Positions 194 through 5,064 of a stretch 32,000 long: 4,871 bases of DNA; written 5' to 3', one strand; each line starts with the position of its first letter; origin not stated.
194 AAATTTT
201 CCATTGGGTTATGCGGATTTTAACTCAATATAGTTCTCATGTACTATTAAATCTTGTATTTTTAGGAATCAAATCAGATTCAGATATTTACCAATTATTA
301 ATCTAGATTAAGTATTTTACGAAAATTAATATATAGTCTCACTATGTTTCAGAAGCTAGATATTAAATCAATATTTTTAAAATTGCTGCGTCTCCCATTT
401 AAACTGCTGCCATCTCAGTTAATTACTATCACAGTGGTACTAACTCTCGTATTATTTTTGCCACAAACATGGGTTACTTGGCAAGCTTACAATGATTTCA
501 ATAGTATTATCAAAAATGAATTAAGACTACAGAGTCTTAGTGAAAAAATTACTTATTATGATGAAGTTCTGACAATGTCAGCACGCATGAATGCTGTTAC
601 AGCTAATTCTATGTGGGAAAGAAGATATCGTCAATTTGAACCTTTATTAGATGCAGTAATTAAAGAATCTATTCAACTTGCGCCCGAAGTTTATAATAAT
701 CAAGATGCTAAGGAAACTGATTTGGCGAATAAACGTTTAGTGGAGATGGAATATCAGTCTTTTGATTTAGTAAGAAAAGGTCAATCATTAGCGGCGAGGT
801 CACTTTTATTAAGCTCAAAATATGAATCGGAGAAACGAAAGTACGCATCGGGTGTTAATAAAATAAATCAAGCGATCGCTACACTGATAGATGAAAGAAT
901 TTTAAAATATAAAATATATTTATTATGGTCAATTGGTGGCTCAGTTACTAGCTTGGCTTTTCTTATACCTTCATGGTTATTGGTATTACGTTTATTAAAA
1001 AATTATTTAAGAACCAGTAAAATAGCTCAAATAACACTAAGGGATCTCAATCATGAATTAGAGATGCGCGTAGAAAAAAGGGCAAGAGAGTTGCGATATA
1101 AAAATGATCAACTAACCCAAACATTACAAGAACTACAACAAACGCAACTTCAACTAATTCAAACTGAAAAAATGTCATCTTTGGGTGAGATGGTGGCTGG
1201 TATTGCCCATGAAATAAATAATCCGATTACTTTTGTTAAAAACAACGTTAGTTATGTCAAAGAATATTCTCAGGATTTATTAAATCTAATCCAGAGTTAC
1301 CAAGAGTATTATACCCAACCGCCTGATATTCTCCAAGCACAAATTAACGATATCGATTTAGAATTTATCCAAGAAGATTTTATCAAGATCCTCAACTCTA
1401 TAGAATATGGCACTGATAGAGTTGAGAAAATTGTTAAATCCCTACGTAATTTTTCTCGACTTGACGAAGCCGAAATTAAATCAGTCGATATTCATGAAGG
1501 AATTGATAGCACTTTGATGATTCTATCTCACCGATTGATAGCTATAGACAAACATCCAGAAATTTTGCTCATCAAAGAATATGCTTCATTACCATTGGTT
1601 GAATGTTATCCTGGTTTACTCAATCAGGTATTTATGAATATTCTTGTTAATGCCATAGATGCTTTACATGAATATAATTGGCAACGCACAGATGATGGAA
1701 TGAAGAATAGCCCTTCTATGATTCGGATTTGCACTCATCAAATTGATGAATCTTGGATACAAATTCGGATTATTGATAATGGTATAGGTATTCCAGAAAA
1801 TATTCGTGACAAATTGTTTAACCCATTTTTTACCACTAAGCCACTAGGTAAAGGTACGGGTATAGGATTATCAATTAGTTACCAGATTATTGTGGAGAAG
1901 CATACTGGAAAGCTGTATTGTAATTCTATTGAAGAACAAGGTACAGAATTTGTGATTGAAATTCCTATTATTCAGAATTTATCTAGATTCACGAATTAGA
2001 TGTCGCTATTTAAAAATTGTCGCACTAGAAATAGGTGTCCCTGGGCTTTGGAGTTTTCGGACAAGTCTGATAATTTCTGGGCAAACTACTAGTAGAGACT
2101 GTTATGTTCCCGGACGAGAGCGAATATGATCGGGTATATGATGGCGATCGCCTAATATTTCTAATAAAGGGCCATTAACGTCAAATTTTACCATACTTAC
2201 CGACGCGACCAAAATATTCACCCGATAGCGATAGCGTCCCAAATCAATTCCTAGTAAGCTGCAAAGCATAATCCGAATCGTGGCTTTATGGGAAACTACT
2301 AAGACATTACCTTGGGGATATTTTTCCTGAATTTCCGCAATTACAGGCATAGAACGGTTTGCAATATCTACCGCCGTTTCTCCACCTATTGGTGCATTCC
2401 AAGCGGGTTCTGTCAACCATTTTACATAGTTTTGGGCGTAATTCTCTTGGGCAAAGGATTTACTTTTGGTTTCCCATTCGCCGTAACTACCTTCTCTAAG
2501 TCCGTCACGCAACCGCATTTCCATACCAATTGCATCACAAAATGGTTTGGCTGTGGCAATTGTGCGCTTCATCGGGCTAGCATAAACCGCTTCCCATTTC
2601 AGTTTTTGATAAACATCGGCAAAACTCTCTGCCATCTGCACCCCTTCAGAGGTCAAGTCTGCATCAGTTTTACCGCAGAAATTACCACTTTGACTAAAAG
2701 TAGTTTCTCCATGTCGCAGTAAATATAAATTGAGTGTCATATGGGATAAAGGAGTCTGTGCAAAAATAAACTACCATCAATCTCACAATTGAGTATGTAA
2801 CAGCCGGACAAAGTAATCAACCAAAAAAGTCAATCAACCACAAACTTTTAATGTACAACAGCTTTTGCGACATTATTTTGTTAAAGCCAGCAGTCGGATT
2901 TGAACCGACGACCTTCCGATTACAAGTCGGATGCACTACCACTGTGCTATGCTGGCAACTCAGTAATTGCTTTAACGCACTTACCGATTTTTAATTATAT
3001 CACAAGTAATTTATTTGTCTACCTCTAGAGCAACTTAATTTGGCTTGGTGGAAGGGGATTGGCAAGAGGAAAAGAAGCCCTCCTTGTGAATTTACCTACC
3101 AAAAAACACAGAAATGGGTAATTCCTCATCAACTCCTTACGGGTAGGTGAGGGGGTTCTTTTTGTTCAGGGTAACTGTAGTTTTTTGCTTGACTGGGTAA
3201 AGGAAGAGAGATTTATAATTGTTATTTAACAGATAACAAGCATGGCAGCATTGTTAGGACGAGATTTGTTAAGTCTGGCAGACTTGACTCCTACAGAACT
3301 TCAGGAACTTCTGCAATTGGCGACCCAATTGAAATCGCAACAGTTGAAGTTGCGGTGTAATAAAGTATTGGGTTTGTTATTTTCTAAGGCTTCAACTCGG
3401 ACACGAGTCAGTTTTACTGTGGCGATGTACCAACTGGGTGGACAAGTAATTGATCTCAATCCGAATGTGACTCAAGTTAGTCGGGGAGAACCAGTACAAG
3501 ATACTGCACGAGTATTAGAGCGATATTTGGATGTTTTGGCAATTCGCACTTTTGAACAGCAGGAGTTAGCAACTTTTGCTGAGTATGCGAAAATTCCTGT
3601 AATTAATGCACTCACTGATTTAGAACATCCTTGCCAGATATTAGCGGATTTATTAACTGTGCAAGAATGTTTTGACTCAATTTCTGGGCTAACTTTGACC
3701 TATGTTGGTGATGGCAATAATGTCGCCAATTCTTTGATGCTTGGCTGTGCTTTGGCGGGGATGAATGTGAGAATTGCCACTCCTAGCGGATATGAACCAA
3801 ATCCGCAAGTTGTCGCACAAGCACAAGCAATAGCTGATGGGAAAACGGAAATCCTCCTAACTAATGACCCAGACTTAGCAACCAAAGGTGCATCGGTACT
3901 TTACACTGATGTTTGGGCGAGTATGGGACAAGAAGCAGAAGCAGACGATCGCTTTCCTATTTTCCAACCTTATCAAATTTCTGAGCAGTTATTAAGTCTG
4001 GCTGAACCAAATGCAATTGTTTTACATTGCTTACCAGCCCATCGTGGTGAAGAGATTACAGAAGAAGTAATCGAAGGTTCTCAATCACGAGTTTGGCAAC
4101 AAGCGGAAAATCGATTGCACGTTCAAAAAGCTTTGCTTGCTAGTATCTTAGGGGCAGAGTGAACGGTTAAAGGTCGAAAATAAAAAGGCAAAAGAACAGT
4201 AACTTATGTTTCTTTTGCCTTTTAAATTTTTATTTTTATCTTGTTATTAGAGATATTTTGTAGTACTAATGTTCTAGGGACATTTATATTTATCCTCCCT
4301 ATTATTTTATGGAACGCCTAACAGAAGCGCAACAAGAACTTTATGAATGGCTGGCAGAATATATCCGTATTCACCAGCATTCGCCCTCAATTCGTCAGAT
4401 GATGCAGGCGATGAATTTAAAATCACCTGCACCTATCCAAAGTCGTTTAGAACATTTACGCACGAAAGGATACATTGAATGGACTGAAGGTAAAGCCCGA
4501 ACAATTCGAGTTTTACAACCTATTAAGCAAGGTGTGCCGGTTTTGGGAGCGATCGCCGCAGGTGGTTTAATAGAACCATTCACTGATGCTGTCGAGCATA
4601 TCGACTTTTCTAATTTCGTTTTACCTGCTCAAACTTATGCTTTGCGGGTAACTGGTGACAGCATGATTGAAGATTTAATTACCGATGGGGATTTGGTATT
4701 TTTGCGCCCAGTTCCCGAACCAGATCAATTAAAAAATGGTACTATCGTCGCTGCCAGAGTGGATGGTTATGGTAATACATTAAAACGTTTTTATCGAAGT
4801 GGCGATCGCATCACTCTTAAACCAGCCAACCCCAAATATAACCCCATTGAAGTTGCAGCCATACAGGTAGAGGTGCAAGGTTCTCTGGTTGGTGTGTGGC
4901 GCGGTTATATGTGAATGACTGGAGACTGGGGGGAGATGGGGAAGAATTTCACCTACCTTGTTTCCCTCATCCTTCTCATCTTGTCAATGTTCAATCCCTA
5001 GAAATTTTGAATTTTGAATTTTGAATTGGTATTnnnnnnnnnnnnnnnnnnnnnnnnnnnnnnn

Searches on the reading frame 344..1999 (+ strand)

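Call 14: search_protein_families(library=pfam, proteins=[window:344-1999:+], max_evalue=0.001)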
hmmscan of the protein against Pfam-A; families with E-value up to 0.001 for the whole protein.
window:344-1999:+ (551 aa): 2 families
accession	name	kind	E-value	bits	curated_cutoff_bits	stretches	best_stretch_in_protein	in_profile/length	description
PF02518.31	HATPase_c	-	1.7e-22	80.4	26.4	1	425-542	5-109/111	Histidine kinase-, DNA gyrase B-, and HSP90-like ATPase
PF00512.31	HisKA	-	8.2e-07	29.4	26.9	1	280-375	2-65/66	His Kinase A (phospho-acceptor) domain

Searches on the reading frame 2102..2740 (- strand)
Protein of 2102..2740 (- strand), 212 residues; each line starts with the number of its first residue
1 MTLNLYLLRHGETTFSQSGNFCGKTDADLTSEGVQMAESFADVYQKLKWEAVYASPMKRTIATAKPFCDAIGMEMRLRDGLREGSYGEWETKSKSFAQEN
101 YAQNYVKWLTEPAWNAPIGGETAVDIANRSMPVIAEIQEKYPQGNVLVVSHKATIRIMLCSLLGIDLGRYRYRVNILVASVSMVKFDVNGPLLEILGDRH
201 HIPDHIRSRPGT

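Call 14: search_protein_families(library=pfam, proteins=[window:2102-2740:-], max_evalue=0.001)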
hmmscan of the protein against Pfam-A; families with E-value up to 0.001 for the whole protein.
window:2102-2740:- (212 aa): 1 family
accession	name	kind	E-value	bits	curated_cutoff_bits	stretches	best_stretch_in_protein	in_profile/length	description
PF00300.27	His_Phos_1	-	1.9e-53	181.5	21.7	1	5-197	1-192/194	Histidine phosphatase superfamily (branch 1)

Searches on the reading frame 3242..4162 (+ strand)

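Call 5: search_protein_families(library=ncbifam, proteins=[window:3242-4162:+], max_evalue=0.01)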
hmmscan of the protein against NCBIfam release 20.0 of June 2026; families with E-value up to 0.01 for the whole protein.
window:3242-4162:+ (306 aa): 16 families
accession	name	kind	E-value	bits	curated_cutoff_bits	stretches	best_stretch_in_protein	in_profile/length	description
NF001986.0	PRK00779.1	subfamily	6.4e-129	429.5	306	1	6-304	5-305/307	ornithine carbamoyltransferase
TIGR00658.1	orni_carb_tr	equivalog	2.3e-126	421.1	280.85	1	7-303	1-303/304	ornithine carbamoyltransferase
NF011380.0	PRK14805.1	equivalog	1.8e-87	293.2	421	1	7-304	2-301/302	ornithine carbamoyltransferase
TIGR04384.1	putr_carbamoyl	exception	2e-77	260.6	500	1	10-302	3-306/330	putrescine carbamoyltransferase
NF003286.0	PRK04284.1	subfamily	4e-77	259.6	515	2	2-268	2-278/332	ornithine carbamoyltransferase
NF009213.0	PRK12562.1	subfamily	2.2e-63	214.7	559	2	1-268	1-279/334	ornithine carbamoyltransferase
NF002470.0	PRK01713.1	equivalog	4.7e-62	210.4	545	1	4-268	5-279/334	ornithine carbamoyltransferase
NF003384.0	PRK04523.1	equivalog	1e-51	176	288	1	8-303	5-333/336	N-acetylornithine carbamoyltransferase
NF002032.1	PRK00856.1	equivalog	1.8e-48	165.3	263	1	7-302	1-296/297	aspartate carbamoyltransferase catalytic subunit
NF011379.0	PRK14804.1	equivalog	1.1e-46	159.4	373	1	8-303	8-309/311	ornithine carbamoyltransferase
TIGR00670.1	asp_carb_tr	equivalog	1.1e-45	156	236.95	1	7-303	1-303/304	aspartate carbamoyltransferase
NF008853.0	PRK11891.1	equivalog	2.1e-32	112.3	560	1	39-306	126-401/430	aspartate carbamoyltransferase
NF006046.0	PRK08192.1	equivalog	1.1e-30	107.1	512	1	3-305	3-319/339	aspartate carbamoyltransferase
NF010387.0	PRK13814.1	equivalog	2.2e-21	76.1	660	1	10-300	9-300/310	aspartate carbamoyltransferase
NF005538.0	PRK07200.1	equivalog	2.1e-20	73.1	453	1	4-228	19-275/396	knotted carbamoyltransferase YgeW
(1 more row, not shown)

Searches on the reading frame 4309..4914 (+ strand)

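Call 14: search_protein_families(library=pfam, proteins=[window:4309-4914:+], max_evalue=0.001)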
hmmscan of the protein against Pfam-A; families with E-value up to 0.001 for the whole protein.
window:4309-4914:+ (201 aa): 2 families
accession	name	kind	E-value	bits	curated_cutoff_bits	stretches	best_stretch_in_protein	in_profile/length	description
PF00717.28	Peptidase_S24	-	3.9e-27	94.7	23.3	1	77-194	1-116/116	Peptidase S24-like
PF01726.22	LexA_DNA_bind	-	5.1e-25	87.5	23.7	1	1-65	1-65/65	LexA DNA binding domain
